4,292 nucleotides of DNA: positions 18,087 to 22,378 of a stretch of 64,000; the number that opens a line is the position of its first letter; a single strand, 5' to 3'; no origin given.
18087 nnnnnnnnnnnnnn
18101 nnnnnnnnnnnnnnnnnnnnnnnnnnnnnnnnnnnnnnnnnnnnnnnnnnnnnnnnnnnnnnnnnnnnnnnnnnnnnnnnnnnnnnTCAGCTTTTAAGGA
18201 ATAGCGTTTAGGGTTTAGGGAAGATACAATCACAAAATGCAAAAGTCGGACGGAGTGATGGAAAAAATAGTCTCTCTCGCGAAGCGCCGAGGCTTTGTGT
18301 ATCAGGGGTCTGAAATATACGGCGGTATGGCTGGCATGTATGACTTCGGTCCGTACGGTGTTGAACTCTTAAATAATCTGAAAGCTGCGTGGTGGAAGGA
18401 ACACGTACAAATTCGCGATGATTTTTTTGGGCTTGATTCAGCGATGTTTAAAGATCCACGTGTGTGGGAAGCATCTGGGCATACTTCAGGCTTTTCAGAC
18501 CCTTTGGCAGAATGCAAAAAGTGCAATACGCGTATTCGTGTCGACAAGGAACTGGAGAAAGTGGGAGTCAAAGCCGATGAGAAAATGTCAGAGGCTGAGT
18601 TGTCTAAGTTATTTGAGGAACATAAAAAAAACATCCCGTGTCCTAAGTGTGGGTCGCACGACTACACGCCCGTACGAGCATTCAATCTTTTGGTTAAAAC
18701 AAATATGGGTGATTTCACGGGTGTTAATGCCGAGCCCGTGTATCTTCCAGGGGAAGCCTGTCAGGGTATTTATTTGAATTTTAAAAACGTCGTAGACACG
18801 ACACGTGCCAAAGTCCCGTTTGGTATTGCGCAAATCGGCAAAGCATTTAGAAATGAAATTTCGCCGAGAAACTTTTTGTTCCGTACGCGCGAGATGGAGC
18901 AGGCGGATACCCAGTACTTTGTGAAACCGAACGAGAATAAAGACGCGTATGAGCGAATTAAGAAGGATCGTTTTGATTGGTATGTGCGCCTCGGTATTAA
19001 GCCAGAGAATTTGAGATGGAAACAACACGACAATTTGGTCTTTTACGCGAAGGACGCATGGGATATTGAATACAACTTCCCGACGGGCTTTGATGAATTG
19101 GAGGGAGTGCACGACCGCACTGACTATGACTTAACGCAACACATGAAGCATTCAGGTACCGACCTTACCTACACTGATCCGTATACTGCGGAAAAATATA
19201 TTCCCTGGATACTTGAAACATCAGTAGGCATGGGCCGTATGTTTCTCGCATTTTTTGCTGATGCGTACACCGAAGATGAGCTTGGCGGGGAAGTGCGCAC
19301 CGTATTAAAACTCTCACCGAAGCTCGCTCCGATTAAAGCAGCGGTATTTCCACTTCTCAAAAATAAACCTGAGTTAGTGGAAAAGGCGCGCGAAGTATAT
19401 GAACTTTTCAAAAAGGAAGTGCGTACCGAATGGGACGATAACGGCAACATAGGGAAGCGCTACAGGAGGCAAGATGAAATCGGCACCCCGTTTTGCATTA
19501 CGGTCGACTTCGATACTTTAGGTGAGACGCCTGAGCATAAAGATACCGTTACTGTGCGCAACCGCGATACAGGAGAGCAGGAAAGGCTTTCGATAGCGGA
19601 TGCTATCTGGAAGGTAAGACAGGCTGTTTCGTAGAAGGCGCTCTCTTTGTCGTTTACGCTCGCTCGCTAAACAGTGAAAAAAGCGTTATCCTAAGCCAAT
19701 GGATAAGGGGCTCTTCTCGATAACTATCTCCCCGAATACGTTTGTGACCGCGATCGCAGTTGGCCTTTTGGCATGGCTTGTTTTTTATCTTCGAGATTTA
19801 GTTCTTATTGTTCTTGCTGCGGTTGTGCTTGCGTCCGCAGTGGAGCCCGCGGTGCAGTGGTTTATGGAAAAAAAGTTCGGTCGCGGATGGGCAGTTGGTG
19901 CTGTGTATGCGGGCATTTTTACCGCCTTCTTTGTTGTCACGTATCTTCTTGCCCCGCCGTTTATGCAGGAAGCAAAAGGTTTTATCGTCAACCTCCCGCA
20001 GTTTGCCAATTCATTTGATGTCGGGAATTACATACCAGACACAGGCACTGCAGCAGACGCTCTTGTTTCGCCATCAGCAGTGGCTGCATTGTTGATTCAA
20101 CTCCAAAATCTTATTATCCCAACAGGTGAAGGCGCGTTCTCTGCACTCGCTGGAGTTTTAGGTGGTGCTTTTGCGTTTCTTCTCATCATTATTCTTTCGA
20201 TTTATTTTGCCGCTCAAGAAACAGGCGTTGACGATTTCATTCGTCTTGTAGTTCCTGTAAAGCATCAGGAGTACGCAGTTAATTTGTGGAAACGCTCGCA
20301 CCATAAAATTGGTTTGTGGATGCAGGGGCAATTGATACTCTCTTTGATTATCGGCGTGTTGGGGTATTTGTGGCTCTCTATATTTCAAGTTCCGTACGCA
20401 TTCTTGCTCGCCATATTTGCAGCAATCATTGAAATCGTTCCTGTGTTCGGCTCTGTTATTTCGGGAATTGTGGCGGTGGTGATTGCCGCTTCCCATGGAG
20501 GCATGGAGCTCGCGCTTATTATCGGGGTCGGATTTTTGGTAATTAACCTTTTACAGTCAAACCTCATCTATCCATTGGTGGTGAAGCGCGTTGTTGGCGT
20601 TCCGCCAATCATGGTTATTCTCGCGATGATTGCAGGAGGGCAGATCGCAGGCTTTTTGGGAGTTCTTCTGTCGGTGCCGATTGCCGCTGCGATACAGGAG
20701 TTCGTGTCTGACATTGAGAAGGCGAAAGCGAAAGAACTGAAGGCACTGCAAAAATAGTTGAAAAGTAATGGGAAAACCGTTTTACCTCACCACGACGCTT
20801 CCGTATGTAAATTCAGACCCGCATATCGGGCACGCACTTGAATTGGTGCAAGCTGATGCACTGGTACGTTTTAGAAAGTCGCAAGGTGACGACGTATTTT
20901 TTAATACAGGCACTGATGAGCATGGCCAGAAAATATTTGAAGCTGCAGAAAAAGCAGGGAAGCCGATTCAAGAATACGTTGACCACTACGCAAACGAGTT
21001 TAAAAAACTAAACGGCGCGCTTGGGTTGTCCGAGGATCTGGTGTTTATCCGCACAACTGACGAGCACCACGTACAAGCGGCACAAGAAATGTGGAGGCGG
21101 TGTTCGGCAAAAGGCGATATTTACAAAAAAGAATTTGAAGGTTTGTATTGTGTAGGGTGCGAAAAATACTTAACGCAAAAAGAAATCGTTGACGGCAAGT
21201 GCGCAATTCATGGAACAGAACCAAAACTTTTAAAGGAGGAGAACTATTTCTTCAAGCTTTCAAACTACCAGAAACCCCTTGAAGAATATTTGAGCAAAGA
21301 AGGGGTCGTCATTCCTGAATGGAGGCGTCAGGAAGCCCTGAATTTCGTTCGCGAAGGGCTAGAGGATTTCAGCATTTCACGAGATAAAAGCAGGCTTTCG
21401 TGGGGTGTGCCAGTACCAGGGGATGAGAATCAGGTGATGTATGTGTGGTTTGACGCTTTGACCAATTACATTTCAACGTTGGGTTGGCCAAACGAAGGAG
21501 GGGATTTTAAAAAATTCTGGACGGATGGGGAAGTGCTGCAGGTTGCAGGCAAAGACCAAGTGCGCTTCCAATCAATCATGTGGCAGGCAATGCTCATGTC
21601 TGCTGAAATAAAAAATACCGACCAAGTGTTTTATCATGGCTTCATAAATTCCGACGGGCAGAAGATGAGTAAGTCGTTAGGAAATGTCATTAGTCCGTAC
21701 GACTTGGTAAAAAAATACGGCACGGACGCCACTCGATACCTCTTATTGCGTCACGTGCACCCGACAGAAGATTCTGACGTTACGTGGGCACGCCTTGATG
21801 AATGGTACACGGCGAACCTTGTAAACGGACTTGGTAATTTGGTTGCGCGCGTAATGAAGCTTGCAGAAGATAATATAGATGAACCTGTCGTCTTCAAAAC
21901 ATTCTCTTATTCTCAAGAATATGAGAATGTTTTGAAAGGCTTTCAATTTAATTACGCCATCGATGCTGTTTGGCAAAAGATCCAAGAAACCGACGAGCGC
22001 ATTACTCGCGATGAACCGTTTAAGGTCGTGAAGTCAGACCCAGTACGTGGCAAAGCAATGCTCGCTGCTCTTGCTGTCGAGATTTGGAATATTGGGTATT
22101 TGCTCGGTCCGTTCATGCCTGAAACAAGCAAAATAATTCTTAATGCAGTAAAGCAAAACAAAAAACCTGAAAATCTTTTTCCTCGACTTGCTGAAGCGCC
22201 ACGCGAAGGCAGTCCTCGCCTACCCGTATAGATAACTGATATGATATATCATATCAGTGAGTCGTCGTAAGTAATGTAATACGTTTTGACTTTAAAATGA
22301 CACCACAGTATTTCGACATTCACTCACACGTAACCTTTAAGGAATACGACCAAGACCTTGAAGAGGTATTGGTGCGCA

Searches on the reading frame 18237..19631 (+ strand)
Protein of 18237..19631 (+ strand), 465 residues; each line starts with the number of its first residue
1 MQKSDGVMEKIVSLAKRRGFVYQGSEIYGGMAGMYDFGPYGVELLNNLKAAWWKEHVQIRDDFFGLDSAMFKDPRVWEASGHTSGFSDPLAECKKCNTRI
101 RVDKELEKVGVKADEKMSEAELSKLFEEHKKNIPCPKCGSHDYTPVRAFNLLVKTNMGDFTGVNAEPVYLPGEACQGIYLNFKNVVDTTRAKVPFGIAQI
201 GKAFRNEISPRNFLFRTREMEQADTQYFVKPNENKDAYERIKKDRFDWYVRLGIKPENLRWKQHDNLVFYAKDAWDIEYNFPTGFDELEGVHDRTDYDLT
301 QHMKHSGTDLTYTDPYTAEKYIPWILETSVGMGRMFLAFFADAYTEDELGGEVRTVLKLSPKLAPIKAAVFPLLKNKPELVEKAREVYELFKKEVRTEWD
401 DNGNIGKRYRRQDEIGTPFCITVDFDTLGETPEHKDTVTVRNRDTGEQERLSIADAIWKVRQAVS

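Call 63: search_protein_families(library=pfam, proteins=[window:18237-19631:+], max_evalue=0.0001)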
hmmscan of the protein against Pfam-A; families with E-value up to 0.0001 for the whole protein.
window:18237-19631:+ (465 aa): 2 families
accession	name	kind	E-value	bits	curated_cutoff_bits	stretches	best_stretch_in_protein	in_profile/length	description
PF03129.25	HGTP_anticodon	-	2.8e-21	75.9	21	1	367-461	1-92/94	Anticodon binding domain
PF00587.30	tRNA-synt_2b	-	1.1e-12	48.9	29.3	1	165-338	8-174/179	tRNA synthetase class II core domain (G, H, P, S and T)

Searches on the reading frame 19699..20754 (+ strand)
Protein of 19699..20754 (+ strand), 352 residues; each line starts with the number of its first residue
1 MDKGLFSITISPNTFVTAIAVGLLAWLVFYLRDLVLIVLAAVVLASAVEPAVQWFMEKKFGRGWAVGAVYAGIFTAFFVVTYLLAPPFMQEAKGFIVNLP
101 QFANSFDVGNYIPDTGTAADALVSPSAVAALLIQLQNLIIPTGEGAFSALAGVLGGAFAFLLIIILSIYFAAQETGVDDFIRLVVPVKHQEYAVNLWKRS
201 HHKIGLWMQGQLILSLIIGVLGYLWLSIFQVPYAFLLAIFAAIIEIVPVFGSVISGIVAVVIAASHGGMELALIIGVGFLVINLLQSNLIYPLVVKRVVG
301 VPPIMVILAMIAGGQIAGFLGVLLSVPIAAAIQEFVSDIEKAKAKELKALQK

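Call 63: search_protein_families(library=pfam, proteins=[window:19699-20754:+], max_evalue=0.0001)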
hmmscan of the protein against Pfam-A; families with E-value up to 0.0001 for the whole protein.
window:19699-20754:+ (352 aa): 1 family
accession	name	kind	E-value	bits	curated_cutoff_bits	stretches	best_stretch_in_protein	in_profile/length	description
PF01594.21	AI-2E_transport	-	5.1e-55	187.4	34.3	1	18-338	7-325/327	AI-2E family transporter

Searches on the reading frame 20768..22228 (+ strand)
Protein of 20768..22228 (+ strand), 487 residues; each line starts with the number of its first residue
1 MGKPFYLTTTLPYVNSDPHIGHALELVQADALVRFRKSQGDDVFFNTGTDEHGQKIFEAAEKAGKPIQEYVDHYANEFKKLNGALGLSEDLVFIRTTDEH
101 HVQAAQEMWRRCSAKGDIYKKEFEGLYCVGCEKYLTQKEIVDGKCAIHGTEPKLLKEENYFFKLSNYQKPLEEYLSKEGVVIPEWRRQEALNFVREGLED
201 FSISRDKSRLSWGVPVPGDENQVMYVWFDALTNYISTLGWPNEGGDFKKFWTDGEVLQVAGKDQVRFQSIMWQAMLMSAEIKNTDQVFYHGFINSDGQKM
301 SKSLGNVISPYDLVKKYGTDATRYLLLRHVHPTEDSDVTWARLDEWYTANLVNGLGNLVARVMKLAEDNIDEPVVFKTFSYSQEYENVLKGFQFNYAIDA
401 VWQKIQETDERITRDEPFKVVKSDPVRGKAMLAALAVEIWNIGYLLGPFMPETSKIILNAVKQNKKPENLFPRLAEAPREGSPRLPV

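Call 63: search_protein_families(library=pfam, proteins=[window:20768-22228:+], max_evalue=0.0001)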
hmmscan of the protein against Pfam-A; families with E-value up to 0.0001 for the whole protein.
window:20768-22228:+ (487 aa): 4 families
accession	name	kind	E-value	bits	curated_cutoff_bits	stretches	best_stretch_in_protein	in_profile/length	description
PF09334.17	tRNA-synt_1g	-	8.5e-103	344.6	20.1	2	137-363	161-391/391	tRNA synthetases class I (M)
PF00133.28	tRNA-synt_1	-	1.9e-37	129.5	22.7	2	221-331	296-406/414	tRNA synthetases class I (I, L, M and V)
PF01406.26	tRNA-synt_1e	-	2.1e-16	60.6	27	2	14-123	19-126/301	tRNA synthetases class I (C) catalytic domain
PF01921.24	tRNA-synt_1f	-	1.3e-05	24.7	27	0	260-339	240-321/360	tRNA synthetases class I (K)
